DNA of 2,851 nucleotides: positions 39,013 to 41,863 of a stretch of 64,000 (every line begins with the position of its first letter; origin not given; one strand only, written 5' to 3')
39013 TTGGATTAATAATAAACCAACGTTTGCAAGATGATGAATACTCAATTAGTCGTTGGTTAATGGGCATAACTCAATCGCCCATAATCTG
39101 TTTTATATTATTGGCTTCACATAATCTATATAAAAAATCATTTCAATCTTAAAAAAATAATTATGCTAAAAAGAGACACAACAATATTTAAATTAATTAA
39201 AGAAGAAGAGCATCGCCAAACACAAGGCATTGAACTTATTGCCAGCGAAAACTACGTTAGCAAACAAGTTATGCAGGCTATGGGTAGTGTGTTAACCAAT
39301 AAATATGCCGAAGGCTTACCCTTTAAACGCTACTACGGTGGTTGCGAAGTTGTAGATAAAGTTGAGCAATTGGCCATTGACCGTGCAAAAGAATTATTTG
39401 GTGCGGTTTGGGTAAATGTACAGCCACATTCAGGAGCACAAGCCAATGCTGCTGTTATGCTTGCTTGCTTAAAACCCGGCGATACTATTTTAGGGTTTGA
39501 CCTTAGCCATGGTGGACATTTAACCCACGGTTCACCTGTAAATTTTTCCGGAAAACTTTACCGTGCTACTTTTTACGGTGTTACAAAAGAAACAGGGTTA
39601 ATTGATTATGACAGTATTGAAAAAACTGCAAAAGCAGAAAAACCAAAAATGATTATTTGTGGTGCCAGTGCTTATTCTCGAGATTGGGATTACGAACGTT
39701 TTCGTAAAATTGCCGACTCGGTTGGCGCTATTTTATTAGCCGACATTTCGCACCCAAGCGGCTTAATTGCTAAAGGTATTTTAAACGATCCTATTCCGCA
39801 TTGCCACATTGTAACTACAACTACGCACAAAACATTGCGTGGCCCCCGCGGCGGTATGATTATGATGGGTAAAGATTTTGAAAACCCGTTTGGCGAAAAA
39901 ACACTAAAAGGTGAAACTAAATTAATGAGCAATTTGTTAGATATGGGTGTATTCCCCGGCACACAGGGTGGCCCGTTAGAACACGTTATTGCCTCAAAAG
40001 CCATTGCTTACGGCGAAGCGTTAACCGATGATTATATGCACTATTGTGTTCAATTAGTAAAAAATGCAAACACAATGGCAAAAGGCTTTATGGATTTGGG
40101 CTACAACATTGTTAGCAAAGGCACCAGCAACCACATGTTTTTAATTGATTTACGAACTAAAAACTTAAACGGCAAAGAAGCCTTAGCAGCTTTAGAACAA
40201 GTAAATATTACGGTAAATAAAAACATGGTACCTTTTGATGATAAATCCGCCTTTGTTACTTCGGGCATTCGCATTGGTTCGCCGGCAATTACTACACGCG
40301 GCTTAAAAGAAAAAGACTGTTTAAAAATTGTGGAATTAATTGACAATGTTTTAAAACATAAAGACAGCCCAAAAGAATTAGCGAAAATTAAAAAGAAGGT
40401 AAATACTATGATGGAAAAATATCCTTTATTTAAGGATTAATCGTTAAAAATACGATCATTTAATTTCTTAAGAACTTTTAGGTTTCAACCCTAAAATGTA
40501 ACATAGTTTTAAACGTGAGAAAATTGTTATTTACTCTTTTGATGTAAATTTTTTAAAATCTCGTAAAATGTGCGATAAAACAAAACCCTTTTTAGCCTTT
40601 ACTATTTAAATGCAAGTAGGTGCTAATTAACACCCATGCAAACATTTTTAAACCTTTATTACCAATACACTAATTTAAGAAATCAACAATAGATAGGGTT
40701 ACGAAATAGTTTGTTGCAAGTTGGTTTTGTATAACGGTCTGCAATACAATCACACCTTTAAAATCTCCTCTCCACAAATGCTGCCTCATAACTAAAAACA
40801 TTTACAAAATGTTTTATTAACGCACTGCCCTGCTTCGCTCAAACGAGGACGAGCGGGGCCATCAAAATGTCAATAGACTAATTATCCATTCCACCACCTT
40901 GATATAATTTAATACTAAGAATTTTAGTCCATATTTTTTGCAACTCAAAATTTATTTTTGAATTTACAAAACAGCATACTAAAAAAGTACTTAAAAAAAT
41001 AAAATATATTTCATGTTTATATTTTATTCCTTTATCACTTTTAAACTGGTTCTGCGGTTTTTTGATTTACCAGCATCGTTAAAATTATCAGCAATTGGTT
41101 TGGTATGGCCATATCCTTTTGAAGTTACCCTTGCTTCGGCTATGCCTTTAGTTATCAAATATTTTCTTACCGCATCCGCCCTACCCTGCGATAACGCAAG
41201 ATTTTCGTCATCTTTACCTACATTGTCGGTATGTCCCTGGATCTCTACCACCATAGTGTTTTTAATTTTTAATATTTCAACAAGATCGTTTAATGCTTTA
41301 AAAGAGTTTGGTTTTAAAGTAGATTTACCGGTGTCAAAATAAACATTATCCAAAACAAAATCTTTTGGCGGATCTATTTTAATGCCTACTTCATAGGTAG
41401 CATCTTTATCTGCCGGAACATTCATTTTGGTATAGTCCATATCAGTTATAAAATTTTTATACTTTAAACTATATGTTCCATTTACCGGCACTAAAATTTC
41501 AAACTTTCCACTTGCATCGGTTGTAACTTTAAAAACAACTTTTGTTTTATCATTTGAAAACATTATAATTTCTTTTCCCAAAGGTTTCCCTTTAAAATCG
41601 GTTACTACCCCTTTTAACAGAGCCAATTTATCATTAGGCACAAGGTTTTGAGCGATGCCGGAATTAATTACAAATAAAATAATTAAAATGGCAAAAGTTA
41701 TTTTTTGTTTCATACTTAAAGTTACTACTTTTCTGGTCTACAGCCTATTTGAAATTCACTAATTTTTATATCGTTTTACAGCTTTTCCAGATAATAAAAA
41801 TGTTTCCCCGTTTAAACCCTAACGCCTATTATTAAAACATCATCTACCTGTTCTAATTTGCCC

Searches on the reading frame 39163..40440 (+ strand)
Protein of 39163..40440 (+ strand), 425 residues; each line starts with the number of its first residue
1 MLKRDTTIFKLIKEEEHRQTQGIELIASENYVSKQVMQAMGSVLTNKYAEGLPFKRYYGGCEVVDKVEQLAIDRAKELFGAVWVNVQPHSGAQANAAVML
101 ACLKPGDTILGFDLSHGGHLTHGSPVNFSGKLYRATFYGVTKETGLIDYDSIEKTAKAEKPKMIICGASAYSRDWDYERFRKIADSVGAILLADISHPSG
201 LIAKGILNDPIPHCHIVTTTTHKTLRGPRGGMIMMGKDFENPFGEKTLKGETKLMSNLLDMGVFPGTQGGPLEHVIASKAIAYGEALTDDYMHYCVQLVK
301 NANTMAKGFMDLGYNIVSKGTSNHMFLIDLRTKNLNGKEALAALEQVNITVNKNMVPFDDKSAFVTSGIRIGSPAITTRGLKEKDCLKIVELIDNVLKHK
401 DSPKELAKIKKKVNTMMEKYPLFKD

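Call 3: search_protein_families(library=ncbifam, proteins=[window:39163-40440:+], max_evalue=1)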
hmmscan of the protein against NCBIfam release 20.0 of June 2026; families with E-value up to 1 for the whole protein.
window:39163-40440:+ (425 aa): 8 families
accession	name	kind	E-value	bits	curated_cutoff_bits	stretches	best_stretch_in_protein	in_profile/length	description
NF000586.1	PRK00011.1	subfamily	9.6e-182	604.2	335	1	6-422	2-403/404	serine hydroxymethyltransferase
NF010094.0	PRK13580.1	equivalog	4.2e-125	418.2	735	2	108-413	170-461/496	glycine hydroxymethyltransferase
TIGR04506.1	F_threo_transal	equivalog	5.5e-33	114.6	650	1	7-409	5-393/609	fluorothreonine transaldolase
TIGR03588.1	PseC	equivalog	0.0016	17.4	423.5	1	135-215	94-173/380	UDP-4-amino-4,6-dideoxy-N-acetyl-beta-L-altrosamine transaminase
TIGR00858.1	bioF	equivalog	0.0019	17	426.45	1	89-235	88-233/365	8-amino-7-oxononanoate synthase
TIGR01977.1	am_tr_V_EF2568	hypoth_equivalog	0.0081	15.2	377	1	141-262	119-236/376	cysteine desulfurase family protein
NF006488.0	PRK08912.1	equivalog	0.013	14.5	498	1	279-340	271-332/387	aminotransferase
TIGR04427.1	PLP_DesI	equivalog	0.082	12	650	1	136-234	115-211/390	dTDP-4-dehydro-6-deoxyglucose aminotransferase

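Call 4: search_protein_families(library=pfam, proteins=[window:39163-40440:+], max_evalue=1)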
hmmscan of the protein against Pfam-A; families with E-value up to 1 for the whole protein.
window:39163-40440:+ (425 aa): 3 families
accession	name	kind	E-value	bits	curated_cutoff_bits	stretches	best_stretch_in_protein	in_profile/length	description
PF00464.25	SHMT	-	4.7e-163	542.9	27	1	3-393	3-399/399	Serine hydroxymethyltransferase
PF00155.27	Aminotran_1_2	-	0.0017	18.1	19.7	1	82-203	65-194/361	Aminotransferase class I and II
PF01212.27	Beta_elim_lyase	-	0.028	14.2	27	1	73-158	39-120/288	Beta-eliminating lyase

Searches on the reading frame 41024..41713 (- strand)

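Call 59: search_protein_families(library=pfam, proteins=[window:41024-41713:-], max_evalue=0.00001)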
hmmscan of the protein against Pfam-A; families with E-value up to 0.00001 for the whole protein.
window:41024-41713:- (229 aa): 2 families
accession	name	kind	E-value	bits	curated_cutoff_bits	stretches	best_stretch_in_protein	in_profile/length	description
PF00691.25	OmpA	-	4.7e-24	85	27.2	1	125-220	1-98/98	OmpA family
PF13620.12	CarboxypepD_reg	-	2.1e-07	31.6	32.3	1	33-85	2-54/82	Carboxypeptidase regulatory-like domain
